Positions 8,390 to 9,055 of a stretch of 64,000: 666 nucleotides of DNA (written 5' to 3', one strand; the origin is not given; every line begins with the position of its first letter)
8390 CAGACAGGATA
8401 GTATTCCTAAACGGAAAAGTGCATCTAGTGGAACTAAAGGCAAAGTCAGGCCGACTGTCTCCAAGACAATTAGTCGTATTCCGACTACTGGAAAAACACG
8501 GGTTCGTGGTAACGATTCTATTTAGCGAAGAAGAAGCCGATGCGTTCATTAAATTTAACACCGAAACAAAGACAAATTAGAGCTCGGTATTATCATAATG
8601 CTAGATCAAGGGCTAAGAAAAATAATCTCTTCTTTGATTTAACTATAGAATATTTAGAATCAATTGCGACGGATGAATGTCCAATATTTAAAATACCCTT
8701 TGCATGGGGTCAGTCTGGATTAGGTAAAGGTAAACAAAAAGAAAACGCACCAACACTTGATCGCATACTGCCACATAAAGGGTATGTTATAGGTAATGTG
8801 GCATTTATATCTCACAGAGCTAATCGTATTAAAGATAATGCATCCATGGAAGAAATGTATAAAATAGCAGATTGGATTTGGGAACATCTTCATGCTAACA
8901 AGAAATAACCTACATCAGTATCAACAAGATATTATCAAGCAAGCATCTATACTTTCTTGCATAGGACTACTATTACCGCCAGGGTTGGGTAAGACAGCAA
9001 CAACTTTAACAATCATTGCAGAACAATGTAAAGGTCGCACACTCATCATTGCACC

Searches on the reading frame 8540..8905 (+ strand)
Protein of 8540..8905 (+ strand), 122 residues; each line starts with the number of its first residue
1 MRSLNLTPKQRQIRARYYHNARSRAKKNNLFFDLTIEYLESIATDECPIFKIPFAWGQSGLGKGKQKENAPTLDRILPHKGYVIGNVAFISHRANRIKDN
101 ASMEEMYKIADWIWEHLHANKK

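Call 23: search_protein_families(library=pfam, proteins=[window:8540-8905:+], max_evalue=0.01)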
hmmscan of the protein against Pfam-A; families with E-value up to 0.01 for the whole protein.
window:8540-8905:+ (122 aa): 0 families

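Call 107: search_protein_families(library=phrogs, proteins=[window:8540-8905:+], max_evalue=0.001)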
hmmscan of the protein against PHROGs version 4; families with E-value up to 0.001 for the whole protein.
window:8540-8905:+ (122 aa): 5 families
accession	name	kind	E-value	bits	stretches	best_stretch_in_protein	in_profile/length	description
phrog_3322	-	DNA, RNA and nucleotide metabolism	4.1e-31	109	1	10-121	46-156/162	endonuclease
phrog_1035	-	DNA, RNA and nucleotide metabolism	3.5e-14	54.3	1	13-120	127-232/271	endonuclease VII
phrog_3118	-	DNA, RNA and nucleotide metabolism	4e-13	50.5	1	7-101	7-99/287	HNH endonuclease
phrog_1400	-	moron, auxiliary metabolic gene and host takeover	1.8e-08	35.5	1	7-113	3-101/251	Srd anti-sigma factor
phrog_4592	-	moron, auxiliary metabolic gene and host takeover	0.00053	20.9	1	15-99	61-135/170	decoy of host sigma70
